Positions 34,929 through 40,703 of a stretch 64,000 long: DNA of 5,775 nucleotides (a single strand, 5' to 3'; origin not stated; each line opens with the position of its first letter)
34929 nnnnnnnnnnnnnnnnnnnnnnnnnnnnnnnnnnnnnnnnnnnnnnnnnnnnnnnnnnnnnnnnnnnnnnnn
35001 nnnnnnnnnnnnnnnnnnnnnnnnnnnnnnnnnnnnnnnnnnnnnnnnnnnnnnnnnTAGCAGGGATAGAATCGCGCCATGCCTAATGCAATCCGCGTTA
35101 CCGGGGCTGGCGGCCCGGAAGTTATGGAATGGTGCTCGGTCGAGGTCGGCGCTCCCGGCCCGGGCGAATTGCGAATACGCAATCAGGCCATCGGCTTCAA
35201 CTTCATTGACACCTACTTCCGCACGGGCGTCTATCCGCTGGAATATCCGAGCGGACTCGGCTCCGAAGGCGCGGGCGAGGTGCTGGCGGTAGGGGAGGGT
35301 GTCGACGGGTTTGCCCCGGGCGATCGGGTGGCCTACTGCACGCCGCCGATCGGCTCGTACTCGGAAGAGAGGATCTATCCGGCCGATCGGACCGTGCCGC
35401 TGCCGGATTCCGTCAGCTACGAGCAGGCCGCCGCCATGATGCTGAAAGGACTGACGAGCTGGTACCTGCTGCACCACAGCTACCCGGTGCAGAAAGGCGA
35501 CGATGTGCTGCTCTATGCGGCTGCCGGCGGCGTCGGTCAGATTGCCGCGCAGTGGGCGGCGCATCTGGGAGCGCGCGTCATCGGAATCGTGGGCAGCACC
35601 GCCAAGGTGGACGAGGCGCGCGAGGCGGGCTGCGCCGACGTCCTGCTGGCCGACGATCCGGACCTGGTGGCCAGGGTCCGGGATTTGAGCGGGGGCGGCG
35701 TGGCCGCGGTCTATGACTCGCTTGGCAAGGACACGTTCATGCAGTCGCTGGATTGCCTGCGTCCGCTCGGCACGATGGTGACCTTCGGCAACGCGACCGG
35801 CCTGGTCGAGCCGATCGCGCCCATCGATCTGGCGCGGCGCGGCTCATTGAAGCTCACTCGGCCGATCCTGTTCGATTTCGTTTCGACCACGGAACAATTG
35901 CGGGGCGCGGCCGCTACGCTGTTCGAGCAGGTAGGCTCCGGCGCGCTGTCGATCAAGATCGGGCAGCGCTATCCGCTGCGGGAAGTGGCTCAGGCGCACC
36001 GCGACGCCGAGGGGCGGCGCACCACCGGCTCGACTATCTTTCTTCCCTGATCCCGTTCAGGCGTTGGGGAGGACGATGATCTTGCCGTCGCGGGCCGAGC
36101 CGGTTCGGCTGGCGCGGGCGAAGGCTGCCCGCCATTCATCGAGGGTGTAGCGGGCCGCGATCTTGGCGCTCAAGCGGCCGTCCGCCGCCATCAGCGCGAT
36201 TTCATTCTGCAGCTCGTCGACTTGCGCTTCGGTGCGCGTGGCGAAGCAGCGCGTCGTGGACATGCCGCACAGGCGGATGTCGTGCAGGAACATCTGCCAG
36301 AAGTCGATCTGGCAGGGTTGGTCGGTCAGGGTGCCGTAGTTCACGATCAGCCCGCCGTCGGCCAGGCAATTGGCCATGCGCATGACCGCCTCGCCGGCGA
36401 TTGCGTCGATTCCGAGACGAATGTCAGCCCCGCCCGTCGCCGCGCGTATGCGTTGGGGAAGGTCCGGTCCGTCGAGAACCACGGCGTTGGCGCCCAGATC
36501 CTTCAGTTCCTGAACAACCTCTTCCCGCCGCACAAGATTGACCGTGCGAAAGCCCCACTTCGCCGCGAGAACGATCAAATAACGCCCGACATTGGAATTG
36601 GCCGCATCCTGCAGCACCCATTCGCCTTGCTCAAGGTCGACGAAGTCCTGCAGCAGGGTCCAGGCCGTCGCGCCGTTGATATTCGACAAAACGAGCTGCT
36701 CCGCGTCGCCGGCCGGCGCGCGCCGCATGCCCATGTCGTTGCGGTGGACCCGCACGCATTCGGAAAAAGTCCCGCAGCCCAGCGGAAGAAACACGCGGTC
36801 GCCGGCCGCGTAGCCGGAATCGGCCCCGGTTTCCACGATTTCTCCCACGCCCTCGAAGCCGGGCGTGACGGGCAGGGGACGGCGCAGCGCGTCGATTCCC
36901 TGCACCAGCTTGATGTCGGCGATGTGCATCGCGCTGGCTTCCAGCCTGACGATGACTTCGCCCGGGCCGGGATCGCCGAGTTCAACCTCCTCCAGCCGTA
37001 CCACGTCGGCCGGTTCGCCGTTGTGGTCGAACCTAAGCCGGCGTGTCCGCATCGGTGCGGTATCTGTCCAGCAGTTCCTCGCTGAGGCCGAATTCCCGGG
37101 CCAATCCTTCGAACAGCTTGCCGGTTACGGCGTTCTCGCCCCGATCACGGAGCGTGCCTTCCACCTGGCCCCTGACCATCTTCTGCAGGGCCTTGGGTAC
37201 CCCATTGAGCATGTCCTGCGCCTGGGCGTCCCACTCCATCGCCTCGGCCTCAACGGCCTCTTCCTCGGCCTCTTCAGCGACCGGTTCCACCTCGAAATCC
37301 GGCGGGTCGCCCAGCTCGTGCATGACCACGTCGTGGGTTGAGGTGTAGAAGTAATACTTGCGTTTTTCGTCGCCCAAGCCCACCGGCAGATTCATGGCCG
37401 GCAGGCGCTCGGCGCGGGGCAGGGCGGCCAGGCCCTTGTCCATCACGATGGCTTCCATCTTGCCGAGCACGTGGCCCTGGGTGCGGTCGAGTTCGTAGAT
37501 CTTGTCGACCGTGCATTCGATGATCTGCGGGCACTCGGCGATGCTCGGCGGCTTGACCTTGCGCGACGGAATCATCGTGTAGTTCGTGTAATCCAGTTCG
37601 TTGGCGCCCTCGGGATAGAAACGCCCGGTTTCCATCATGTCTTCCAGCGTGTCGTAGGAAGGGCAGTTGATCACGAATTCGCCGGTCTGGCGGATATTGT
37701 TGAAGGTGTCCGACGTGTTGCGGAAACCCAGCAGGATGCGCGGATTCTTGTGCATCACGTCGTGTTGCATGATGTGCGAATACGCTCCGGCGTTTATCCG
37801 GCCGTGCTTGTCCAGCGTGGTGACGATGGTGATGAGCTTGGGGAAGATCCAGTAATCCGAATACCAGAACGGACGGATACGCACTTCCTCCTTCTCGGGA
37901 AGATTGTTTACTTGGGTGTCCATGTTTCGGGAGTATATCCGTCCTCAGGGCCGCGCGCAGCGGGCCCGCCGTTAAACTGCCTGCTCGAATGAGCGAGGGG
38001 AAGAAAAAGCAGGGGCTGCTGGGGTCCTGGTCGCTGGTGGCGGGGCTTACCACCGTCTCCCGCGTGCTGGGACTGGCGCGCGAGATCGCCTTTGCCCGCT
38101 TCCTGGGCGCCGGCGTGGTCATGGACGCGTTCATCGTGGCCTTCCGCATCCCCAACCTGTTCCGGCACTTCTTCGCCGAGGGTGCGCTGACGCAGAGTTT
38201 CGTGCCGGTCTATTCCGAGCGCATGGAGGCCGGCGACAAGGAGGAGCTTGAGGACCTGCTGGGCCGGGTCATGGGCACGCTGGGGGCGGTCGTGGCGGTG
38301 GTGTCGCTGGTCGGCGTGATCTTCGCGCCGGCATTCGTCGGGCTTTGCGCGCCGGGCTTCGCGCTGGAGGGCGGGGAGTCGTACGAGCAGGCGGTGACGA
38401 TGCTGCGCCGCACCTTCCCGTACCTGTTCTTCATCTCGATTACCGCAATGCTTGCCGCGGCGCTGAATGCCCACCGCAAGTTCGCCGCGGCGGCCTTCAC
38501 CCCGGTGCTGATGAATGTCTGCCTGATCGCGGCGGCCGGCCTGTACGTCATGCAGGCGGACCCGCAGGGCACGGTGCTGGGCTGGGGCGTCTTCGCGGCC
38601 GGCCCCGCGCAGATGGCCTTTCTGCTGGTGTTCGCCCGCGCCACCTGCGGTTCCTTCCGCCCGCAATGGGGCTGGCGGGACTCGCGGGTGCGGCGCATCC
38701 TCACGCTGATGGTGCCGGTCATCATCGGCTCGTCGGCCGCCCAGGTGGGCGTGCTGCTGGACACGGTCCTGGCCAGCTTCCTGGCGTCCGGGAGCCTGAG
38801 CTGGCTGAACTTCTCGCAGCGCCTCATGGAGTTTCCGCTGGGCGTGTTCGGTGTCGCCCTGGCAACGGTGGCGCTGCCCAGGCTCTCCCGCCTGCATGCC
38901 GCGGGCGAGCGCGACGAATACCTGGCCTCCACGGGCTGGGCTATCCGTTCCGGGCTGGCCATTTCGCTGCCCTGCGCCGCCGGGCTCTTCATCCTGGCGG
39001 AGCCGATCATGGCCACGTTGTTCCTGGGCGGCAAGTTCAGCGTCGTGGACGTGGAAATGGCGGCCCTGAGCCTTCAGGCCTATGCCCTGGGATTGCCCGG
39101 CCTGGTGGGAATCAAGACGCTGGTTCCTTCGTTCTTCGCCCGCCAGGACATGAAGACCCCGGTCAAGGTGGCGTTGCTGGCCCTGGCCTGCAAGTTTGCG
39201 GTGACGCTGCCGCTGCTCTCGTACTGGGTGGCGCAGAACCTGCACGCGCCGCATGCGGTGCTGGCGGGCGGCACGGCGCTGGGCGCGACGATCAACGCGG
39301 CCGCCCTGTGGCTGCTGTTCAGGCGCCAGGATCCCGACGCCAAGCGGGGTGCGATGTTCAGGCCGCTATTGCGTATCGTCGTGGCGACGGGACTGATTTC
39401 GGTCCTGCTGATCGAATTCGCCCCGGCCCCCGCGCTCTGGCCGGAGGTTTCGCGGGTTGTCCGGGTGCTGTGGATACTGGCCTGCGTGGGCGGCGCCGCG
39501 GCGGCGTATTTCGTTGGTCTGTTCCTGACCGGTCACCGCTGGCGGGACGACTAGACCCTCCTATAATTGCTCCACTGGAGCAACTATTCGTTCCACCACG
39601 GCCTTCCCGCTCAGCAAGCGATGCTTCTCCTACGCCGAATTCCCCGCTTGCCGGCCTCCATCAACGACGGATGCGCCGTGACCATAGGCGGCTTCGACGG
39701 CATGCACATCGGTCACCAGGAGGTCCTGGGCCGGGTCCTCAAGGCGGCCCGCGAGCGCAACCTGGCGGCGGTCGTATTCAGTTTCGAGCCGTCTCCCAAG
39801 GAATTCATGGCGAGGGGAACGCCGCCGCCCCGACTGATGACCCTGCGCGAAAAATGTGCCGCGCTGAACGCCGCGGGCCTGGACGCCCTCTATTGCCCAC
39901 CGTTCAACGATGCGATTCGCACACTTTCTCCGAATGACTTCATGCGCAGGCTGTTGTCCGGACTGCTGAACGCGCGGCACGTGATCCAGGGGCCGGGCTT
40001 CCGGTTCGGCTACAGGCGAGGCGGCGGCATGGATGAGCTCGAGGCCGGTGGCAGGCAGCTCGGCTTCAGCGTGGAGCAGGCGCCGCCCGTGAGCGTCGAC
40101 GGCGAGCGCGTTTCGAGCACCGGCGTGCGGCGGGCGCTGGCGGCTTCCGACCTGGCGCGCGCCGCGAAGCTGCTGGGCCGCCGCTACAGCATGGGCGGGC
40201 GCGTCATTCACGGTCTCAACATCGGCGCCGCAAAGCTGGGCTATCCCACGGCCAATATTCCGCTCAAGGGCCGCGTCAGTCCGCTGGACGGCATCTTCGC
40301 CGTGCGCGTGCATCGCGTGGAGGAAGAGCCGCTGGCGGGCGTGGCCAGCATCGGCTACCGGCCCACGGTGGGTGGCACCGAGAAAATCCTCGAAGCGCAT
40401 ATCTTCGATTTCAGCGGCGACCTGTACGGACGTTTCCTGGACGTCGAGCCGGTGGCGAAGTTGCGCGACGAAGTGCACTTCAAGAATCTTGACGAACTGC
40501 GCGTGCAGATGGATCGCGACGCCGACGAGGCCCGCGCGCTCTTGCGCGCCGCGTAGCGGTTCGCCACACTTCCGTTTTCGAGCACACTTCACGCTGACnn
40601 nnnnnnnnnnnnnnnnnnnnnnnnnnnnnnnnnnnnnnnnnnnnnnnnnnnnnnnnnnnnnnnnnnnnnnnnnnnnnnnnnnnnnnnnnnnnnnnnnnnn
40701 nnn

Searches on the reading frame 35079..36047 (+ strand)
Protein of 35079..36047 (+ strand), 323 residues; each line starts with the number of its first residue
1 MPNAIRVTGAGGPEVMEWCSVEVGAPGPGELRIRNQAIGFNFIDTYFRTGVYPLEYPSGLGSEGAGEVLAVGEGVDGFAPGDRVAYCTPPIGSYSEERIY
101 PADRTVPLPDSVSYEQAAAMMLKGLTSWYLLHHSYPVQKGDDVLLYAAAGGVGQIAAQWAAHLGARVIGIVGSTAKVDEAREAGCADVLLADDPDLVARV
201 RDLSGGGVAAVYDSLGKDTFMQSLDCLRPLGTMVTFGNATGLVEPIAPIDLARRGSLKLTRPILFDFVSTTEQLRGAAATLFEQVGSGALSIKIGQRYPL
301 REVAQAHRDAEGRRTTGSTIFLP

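Call 55: search_protein_families(library=pfam, proteins=[window:35079-36047:+], max_evalue=0.00001)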
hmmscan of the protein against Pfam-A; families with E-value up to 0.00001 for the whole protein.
window:35079-36047:+ (323 aa): 3 families
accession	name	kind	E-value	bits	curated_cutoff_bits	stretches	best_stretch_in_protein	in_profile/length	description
PF00107.32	ADH_zinc_N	-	3.3e-22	79.2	31.8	1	151-246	1-97/129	Zinc-binding dehydrogenase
PF13602.12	ADH_zinc_N_2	-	1.4e-15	58.8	27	1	197-318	15-131/134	Zinc-binding dehydrogenase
PF08240.17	ADH_N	-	1.8e-15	57.5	23.5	1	27-110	1-104/104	Alcohol dehydrogenase GroES-like domain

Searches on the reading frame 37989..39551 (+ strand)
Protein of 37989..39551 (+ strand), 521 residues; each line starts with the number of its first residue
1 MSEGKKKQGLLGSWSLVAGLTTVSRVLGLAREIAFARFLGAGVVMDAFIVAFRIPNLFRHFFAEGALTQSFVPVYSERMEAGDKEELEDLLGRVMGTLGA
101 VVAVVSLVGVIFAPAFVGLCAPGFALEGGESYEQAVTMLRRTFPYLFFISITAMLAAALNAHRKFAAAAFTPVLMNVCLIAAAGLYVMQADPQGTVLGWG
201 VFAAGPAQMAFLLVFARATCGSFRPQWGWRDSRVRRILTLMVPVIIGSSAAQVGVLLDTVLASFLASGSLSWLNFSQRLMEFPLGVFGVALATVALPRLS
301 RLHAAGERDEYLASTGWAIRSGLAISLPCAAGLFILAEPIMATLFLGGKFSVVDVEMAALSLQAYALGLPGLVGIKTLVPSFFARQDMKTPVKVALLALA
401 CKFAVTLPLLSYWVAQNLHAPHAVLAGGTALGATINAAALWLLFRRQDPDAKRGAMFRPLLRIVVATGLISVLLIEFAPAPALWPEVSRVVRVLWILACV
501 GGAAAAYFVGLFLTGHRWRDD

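Call 56: search_protein_families(library=pfam, proteins=[window:37989-39551:+], max_evalue=0.00001)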
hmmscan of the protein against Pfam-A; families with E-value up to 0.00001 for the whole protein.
window:37989-39551:+ (521 aa): 2 families
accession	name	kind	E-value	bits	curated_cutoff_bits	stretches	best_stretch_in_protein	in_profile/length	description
PF03023.19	MurJ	-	3.8e-116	388.8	27.4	1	35-475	1-430/451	Lipid II flippase MurJ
PF13440.11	Polysacc_synt_3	-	4e-07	30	23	1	209-345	149-284/293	Polysaccharide biosynthesis protein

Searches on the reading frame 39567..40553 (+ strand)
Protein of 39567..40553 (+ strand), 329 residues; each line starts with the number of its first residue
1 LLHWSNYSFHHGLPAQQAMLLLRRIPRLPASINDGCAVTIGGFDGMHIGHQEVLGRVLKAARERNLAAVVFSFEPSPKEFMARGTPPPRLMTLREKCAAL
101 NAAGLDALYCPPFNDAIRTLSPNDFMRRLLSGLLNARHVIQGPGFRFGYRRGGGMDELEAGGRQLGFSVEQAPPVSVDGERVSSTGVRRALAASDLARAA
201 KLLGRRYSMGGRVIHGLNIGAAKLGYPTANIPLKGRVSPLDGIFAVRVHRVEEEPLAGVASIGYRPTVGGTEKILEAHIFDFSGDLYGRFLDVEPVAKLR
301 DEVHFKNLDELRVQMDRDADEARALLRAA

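Call 56: search_protein_families(library=pfam, proteins=[window:39567-40553:+], max_evalue=0.00001)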
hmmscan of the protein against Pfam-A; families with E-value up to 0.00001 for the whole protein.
window:39567-40553:+ (329 aa): 2 families
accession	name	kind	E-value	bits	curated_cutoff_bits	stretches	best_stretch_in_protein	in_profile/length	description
PF06574.18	FAD_syn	-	2.6e-45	154.5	27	1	32-185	4-157/158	FAD synthetase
PF01687.23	Flavokinase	-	1.4e-36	125.9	19.6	1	203-326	1-124/124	Riboflavin kinase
